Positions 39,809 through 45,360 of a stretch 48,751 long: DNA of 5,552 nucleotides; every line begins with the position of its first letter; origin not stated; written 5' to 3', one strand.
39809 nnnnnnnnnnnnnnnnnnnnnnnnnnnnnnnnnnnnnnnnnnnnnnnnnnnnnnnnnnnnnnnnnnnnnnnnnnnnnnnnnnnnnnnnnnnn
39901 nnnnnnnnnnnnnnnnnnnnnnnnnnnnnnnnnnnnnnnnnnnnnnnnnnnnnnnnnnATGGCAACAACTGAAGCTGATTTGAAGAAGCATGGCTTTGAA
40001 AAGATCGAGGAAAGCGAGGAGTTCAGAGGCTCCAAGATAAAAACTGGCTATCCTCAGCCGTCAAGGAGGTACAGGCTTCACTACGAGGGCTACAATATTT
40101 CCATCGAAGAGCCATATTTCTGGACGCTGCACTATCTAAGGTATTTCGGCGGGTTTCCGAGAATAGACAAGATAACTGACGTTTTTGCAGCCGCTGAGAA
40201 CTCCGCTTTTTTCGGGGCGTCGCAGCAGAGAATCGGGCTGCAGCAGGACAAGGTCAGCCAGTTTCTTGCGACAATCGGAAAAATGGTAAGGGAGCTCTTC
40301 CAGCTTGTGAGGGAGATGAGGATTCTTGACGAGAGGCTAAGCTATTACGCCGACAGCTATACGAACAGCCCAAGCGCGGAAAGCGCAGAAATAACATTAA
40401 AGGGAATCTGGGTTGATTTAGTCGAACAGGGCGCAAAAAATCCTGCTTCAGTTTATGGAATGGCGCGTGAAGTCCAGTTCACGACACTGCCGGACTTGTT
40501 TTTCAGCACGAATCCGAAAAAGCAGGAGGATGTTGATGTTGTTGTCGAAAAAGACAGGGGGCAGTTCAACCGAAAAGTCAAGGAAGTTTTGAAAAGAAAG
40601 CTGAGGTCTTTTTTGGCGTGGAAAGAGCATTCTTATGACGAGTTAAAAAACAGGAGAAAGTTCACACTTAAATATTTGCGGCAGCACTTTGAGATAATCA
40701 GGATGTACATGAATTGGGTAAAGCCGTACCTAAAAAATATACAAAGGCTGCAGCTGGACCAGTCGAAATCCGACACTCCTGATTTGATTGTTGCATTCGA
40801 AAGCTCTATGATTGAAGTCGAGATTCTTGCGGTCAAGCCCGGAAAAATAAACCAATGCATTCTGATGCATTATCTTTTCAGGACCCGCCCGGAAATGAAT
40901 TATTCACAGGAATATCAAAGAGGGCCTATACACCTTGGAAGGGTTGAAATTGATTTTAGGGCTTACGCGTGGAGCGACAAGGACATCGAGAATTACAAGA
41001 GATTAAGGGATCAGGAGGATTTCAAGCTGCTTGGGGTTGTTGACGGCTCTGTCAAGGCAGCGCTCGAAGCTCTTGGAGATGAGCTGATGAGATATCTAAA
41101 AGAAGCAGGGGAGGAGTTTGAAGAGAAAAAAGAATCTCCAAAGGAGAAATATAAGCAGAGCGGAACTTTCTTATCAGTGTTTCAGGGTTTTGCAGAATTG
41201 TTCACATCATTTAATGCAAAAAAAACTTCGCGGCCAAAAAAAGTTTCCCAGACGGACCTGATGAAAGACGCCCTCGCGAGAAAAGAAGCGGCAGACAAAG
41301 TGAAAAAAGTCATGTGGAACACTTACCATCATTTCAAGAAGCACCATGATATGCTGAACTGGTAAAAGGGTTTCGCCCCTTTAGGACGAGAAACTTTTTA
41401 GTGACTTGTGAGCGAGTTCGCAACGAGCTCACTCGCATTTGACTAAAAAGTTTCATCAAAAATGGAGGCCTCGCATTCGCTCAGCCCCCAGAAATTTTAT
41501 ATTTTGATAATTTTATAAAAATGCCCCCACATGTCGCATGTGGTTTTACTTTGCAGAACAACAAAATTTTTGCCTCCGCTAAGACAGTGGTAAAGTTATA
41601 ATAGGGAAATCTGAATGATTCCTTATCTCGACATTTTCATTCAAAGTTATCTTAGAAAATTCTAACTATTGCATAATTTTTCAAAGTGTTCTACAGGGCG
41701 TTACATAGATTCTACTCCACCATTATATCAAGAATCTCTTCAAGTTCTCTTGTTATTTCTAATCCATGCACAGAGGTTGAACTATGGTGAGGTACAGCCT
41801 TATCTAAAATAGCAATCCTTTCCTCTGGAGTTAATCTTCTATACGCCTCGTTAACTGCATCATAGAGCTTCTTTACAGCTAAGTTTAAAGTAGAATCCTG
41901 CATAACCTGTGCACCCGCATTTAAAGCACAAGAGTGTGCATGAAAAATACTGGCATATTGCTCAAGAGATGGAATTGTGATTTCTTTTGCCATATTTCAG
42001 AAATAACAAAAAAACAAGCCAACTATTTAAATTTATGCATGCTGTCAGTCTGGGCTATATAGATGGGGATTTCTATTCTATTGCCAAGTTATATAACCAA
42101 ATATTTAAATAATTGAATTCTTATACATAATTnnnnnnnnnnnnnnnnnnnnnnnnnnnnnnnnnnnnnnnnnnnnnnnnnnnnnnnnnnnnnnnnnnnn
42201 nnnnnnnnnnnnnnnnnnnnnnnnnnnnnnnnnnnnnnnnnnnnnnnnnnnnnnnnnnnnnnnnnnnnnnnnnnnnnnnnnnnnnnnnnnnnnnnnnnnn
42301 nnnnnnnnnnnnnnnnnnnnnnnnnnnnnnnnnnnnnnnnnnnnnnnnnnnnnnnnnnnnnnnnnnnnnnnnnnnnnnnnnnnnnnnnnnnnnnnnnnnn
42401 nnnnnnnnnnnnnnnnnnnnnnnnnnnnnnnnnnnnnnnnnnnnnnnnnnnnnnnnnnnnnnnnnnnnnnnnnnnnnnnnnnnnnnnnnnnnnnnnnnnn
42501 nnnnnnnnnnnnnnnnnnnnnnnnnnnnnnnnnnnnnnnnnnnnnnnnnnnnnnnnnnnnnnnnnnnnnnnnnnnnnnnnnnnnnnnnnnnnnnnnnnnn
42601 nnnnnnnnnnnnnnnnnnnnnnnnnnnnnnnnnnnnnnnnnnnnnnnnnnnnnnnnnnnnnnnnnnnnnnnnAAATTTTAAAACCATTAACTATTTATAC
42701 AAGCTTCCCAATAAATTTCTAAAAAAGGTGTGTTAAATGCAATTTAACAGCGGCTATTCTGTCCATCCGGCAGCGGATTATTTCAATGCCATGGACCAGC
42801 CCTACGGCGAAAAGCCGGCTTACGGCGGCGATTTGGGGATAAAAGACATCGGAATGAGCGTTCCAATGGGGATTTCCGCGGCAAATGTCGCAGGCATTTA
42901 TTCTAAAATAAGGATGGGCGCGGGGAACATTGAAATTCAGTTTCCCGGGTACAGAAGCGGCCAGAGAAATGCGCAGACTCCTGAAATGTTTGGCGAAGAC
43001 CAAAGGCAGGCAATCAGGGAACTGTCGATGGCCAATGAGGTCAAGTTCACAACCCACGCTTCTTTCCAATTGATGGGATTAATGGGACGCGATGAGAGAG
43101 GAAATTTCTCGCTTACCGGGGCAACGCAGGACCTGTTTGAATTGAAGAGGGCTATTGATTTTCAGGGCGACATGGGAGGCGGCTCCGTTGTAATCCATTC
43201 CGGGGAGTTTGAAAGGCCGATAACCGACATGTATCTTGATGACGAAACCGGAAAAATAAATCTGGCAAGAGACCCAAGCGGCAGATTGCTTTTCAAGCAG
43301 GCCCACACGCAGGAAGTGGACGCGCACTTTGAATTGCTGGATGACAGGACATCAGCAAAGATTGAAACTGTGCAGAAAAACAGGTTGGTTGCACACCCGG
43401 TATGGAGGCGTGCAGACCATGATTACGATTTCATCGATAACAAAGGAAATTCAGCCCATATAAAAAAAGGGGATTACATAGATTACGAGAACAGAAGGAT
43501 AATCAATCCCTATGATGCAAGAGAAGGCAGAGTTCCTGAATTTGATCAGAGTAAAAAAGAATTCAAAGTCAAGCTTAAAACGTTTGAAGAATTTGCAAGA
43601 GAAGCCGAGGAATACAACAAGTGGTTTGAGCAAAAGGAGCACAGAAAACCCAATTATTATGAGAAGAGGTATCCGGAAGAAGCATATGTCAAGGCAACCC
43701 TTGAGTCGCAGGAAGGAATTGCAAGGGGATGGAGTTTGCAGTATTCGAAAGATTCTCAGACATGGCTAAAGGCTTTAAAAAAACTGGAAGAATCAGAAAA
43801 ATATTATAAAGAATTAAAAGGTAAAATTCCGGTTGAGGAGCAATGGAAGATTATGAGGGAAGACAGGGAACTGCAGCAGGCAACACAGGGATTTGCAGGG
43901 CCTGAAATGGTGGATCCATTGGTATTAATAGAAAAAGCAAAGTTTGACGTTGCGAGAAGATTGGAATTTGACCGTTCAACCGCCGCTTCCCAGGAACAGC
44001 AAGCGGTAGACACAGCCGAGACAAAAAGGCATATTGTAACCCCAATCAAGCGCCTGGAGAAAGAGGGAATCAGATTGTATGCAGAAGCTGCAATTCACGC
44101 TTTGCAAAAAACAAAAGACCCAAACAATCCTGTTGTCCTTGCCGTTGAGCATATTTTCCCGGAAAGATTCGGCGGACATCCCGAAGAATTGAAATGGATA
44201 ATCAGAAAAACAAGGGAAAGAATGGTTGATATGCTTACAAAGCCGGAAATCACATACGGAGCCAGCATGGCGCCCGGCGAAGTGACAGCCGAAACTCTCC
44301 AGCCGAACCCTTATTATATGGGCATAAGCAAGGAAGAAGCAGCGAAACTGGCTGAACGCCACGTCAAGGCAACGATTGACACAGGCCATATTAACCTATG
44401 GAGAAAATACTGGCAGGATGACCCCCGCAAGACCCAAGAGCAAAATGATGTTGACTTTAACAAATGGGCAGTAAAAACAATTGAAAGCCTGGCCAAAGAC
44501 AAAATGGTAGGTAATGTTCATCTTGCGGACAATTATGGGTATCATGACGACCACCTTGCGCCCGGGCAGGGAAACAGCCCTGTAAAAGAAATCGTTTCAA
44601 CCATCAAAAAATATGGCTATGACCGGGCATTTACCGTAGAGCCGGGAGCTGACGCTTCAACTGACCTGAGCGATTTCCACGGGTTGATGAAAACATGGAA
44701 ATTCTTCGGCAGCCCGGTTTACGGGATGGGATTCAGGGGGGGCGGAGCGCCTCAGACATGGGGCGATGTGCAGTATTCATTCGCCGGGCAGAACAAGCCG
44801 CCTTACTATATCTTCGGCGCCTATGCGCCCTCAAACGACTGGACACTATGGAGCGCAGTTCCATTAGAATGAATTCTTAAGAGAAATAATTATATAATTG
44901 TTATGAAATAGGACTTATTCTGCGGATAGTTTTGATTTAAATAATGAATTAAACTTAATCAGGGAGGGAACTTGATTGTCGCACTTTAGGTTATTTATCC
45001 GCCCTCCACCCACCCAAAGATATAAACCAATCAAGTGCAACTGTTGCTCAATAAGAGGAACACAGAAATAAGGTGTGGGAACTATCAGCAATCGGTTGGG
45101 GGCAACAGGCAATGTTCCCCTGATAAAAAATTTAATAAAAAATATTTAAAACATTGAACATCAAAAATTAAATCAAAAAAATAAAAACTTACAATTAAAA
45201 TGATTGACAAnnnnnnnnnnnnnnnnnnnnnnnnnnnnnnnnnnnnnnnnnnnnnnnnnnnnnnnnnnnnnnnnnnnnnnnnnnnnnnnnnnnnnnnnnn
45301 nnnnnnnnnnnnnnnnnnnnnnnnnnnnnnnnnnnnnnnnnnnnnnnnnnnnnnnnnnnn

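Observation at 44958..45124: Copy 2: the minimal 167-nt version defines the core of the element and shows where variation is tolerated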

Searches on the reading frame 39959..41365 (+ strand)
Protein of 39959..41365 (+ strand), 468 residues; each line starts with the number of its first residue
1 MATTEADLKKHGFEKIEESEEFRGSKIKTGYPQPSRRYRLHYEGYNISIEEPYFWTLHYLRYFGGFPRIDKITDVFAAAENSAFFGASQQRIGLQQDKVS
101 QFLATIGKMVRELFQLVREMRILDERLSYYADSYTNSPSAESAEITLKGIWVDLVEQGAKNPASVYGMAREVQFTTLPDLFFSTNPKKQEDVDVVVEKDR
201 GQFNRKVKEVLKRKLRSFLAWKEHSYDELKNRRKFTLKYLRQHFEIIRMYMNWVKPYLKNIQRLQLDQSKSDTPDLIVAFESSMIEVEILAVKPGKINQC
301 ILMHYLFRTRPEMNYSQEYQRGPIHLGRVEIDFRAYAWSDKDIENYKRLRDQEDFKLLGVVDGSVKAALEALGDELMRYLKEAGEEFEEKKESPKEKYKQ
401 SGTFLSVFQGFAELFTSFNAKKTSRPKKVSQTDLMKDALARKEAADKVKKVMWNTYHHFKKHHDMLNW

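Call 13: search_protein_families(library=pfam, proteins=[window:39959-41365:+], max_evalue=0.01)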
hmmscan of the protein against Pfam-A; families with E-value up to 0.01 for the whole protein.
window:39959-41365:+ (468 aa): 0 families

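Call 25: find_homologous_proteins(query=window:39959-41365:+)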
Query window:39959-41365:+ (468 aa): 1751 proteins with E <= 0.001 among 8000 candidates; the best 120 are listed.
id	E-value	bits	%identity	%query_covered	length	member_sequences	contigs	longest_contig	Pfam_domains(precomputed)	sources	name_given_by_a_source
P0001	0.0e+0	1055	100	100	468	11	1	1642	-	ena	-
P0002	3.8e-296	1000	95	100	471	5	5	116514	-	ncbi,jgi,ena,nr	ncbi:MAG TPA: hypothetical protein VJJ52_02175 [Candidatus Nanoarchaeia archaeon]|nr:hypothetical pr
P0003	6.5e-296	999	95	100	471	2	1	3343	-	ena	-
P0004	3.2e-295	997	94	100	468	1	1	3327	-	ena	-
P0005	5.2e-288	973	92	100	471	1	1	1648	-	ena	-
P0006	9.3e-279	943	87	100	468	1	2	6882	-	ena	-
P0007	2.3e-274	928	86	100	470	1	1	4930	-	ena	-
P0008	1.8e-273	925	86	100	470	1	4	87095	-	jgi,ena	-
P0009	1.9e-273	925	86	100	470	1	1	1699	-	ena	-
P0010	2.5e-273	925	86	100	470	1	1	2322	-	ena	-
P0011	8.2e-273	923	86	100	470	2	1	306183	-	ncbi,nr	ncbi:hypothetical protein HYW20_06195 [Candidatus Woesearchaeota archaeon]|nr:hypothetical protein [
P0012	1.6e-272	922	86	100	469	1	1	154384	-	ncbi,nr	ncbi:hypothetical protein HYX02_05470 [Candidatus Woesearchaeota archaeon]|nr:hypothetical protein [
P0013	6.2e-272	920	86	100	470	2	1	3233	-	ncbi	-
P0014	1.9e-271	919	86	100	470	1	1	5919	-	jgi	-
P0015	1.5e-270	916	86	100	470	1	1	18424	-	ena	-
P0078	2.5e-251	852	81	100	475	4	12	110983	-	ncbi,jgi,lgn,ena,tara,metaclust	tara:strand:- start:10191 stop:11618 length:1428 start_codon:yes stop_codon:yes gene_type:complete|m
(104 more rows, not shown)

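Call 26: find_encoding_contigs(protein=P0002, flank=7000, max_places=3)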
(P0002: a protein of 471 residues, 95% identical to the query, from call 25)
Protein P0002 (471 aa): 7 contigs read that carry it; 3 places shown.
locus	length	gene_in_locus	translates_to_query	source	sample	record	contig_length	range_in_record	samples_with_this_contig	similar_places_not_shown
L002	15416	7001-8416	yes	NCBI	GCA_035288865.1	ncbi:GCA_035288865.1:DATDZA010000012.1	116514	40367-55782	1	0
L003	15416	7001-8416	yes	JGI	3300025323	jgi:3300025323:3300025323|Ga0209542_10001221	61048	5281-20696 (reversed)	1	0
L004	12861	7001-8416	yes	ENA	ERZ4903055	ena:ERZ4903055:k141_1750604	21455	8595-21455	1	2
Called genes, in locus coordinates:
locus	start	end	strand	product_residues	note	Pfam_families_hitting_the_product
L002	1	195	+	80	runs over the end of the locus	-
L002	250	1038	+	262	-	PF05833:NFACT_N (weak), PF05670:NFACT-R_1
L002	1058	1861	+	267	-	PF03692:CxxCxxCC (weak)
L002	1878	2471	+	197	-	PF03853:YjeF_N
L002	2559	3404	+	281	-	PF01256:Carb_kinase, PF02110:HK (weak)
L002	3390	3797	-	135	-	-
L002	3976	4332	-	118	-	PF14251:PterinBD-DUF4346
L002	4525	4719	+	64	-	-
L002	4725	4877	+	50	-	-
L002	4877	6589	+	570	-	PF00999:Na_H_Exchanger, PF02254:TrkA_N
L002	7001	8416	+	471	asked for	-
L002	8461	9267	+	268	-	-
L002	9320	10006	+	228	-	-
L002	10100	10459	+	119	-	-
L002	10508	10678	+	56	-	-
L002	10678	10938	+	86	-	PF05016:ParE_toxin, PF05973:Gp49 (weak)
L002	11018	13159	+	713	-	PF01261:AP_endonuc_2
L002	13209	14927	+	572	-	PF13385:Laminin_G_3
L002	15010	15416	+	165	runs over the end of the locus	-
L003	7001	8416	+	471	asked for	-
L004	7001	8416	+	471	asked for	-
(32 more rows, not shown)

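Call 27: find_encoding_contigs(protein=P0011, flank=7000, max_places=2)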
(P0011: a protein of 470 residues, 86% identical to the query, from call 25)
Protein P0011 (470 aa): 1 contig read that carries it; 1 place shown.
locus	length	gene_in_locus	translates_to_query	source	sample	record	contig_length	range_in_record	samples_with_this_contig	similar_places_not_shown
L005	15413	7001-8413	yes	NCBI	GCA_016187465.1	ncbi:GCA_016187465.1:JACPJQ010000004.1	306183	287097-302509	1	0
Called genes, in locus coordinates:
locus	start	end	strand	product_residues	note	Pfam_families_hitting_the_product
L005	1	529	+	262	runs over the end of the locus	PF05833:NFACT_N (weak), PF05670:NFACT-R_1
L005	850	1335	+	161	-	PF00583:Acetyltransf_1, PF13420:Acetyltransf_4 (faint), PF13673:Acetyltransf_10, PF13508:Acetyltransf_7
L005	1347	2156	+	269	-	PF03692:CxxCxxCC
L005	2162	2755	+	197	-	PF03853:YjeF_N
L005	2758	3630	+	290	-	PF01256:Carb_kinase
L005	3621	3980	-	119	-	PF14251:PterinBD-DUF4346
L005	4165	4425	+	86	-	PF15738:YafQ_toxin (weak), PF05016:ParE_toxin (weak)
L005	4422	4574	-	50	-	-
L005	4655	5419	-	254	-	-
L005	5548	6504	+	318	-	PF01037:AsnC_trans_reg (faint), PF01047:MarR (faint), PF13404:HTH_AsnC-type, PF13412:HTH_24, PF13404:HTH_AsnC-type, PF13412:HTH_24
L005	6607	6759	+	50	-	-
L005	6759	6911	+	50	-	-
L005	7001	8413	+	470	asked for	-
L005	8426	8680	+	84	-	PF03083:MtN3_slv, PF04193:PQ-loop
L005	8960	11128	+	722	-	PF01261:AP_endonuc_2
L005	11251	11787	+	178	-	PF18765:Polbeta, PF01909:NTP_transf_2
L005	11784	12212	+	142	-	-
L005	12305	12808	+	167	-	-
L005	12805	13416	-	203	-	-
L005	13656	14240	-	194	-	PF13810:DUF4185, PF16396:DUF5005 (faint)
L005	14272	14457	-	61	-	-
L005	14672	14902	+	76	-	-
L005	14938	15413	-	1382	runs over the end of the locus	PF22842:Pel9A-like_beta_helix, PF13229:Beta_helix (weak)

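Call 28: find_encoding_contigs(protein=P0078, flank=7000, max_places=3)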
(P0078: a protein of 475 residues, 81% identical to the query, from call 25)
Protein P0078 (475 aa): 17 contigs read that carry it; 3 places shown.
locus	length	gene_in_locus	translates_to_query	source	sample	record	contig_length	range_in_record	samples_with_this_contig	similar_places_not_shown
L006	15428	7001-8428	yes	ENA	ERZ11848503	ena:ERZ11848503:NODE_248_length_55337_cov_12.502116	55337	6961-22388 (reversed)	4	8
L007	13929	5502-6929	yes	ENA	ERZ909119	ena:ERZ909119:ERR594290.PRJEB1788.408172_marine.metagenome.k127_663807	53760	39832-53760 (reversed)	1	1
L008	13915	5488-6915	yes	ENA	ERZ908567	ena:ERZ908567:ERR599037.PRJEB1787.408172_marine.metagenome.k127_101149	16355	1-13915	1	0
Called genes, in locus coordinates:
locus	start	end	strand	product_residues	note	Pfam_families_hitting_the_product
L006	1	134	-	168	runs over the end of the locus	-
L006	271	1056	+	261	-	PF05833:NFACT_N (weak), PF05670:NFACT-R_1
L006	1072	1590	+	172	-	PF00583:Acetyltransf_1 (weak), PF13673:Acetyltransf_10 (weak)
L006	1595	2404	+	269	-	PF03692:CxxCxxCC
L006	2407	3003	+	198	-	PF03853:YjeF_N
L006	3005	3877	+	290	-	PF01256:Carb_kinase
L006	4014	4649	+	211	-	PF00581:Rhodanese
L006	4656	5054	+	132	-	-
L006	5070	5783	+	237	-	-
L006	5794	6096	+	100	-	PF03477:ATP-cone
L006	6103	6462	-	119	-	PF14251:PterinBD-DUF4346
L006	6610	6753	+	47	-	-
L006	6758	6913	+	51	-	-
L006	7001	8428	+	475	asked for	-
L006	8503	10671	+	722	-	PF01261:AP_endonuc_2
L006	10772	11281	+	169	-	-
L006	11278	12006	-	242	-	-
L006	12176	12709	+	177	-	PF08123:DOT1 (weak), PF13847:Methyltransf_31 (weak)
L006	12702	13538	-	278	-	-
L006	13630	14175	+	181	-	PF03367:Zn_ribbon_ZPR1 (weak), PF22794:jr-ZPR1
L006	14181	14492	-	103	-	-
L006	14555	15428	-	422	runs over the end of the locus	PF00009:GTP_EFTU, PF03144:GTP_EFTU_D2 (faint), PF09173:eIF2_C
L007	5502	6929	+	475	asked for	-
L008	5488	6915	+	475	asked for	-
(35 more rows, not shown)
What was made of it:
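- Tried and rejected: The bracketed genes (ORF468, TIM-barrel protein) are core genes with conserved order across Woesearchaeota (calls 25-28).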

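Call 38: find_encoding_contigs(protein=P0004, flank=3000, max_places=3)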
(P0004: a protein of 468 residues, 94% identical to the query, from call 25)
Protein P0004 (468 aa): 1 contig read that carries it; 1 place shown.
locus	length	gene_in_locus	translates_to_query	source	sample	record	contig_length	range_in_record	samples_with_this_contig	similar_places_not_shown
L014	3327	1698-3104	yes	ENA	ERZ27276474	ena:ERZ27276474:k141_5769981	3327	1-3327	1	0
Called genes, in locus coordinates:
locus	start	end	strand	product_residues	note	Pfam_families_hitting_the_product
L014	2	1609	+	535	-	?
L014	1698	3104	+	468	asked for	-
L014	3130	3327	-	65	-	?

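Call 39: find_encoding_contigs(protein=P0006, flank=7000, max_places=3)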
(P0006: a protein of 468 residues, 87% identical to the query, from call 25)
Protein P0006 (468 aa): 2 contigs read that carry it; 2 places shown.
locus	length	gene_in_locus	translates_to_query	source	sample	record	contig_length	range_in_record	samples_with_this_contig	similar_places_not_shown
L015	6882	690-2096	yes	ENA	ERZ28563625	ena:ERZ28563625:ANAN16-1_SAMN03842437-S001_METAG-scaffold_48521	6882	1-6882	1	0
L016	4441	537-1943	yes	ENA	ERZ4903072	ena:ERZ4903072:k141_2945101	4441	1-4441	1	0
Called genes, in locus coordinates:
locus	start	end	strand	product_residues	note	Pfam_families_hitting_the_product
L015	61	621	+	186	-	-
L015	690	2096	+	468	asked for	-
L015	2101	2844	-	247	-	-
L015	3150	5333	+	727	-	PF01261:AP_endonuc_2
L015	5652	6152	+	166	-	-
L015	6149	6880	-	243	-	?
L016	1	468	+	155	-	?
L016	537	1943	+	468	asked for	-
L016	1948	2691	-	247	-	-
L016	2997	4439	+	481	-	?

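Call 40: find_encoding_contigs(protein=P0003, flank=3000, max_places=3)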
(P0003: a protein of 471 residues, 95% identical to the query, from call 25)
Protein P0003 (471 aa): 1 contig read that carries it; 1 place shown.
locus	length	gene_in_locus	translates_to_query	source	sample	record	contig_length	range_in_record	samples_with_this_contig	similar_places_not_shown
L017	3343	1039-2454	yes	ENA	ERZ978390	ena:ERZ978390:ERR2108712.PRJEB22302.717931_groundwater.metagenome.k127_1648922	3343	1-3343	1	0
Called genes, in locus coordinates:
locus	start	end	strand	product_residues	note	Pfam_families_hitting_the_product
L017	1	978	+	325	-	?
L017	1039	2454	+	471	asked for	-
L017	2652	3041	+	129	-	-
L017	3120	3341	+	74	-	?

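Call 91: search_solved_structures(query=window:39959-41365:+, max_evalue=1)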
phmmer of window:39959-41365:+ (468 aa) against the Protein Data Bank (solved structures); distinct sequences matched with E-value up to 1: 0.

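Call 93: search_protein_families(library=ncbifam, proteins=[window:39959-41365:+], max_evalue=0.1)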
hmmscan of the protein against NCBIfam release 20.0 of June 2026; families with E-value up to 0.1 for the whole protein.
window:39959-41365:+ (468 aa): 3 families
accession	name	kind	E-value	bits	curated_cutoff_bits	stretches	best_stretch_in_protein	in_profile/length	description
TIGR04383.1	acidic_w_LPXTA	equivalog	0.0092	15.3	50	0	87-155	131-199/320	processed acidic surface protein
NF008306.0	PRK11098.1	equivalog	0.027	13.8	492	1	250-315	112-178/413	peptide antibiotic transporter SbmA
NF011958.0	PRK15429.1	equivalog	0.039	12.5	830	1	74-125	449-499/692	formate hydrogenlyase transcriptional activator FlhA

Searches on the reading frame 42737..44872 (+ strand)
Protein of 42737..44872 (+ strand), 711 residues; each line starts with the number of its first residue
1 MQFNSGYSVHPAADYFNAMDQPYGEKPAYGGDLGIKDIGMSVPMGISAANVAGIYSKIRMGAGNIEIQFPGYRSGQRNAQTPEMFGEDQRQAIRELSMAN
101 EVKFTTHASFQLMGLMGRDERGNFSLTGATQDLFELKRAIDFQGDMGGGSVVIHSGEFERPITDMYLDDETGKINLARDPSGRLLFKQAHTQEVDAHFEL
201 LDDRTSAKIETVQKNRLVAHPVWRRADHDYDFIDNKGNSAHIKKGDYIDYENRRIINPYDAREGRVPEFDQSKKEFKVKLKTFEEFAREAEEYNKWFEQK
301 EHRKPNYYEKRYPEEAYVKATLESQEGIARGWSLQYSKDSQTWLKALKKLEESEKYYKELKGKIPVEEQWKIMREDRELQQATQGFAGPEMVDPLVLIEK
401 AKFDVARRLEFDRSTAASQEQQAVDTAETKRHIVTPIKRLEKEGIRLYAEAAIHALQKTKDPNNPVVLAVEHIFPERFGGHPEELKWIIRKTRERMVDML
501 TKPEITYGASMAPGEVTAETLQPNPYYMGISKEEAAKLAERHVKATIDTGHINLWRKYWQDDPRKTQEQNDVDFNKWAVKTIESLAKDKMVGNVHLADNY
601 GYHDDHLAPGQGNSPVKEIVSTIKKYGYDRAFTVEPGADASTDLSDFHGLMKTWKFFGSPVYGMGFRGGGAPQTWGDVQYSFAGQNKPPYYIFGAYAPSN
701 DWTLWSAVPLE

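Call 13: search_protein_families(library=pfam, proteins=[window:42737-44872:+], max_evalue=0.01)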
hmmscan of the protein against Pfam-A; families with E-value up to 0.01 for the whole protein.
window:42737-44872:+ (711 aa): 1 family
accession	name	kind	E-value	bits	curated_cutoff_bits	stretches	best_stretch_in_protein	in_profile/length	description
PF01261.30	AP_endonuc_2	-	2.7e-15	57.2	31.1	1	517-637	123-230/249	Xylose isomerase-like TIM barrel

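Call 92: search_solved_structures(query=window:42737-44872:+, max_evalue=1)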
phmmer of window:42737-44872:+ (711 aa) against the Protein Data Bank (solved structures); distinct sequences matched with E-value up to 1: 4.
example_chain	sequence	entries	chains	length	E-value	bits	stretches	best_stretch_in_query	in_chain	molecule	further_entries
3wqo_A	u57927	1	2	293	0.00038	22.4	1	592-635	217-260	Uncharacterized protein MJ1311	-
2fja_A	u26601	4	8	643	0.2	13.3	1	458-535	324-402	adenylylsulfate reductase, subunit A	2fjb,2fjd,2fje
1jnr_A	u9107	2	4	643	0.21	13.3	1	458-535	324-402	adenylylsulfate reductase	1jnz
4pgl_A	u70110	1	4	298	0.67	11.6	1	592-637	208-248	D-tagatose 3-epimerase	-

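Call 93: search_protein_families(library=ncbifam, proteins=[window:42737-44872:+], max_evalue=0.1)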
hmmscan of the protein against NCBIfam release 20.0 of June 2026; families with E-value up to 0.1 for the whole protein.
window:42737-44872:+ (711 aa): 2 families
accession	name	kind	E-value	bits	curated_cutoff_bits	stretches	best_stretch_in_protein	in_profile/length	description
NF007360.0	PRK09856.1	equivalog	2.7e-05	23.8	305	1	588-635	201-247/276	fructoselysine 3-epimerase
TIGR03234.1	OH-pyruv-isom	equivalog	0.029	13.7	353.45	1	588-635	196-239/254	hydroxypyruvate isomerase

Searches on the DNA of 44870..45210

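Call 8: search_rna_families(source=window, start=44870, end=45210, threshold=evalue, max_evalue=10, show_alignments=3)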
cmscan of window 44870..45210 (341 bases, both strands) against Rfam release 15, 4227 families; matches with E-value up to 10: 1.
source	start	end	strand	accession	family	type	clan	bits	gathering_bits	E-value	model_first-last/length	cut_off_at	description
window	44914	45040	-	RF01089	PK-repBA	Cis-reg;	-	11.6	45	5.8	1-124/124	no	Pseudoknot of the regulatory region of the repBA gene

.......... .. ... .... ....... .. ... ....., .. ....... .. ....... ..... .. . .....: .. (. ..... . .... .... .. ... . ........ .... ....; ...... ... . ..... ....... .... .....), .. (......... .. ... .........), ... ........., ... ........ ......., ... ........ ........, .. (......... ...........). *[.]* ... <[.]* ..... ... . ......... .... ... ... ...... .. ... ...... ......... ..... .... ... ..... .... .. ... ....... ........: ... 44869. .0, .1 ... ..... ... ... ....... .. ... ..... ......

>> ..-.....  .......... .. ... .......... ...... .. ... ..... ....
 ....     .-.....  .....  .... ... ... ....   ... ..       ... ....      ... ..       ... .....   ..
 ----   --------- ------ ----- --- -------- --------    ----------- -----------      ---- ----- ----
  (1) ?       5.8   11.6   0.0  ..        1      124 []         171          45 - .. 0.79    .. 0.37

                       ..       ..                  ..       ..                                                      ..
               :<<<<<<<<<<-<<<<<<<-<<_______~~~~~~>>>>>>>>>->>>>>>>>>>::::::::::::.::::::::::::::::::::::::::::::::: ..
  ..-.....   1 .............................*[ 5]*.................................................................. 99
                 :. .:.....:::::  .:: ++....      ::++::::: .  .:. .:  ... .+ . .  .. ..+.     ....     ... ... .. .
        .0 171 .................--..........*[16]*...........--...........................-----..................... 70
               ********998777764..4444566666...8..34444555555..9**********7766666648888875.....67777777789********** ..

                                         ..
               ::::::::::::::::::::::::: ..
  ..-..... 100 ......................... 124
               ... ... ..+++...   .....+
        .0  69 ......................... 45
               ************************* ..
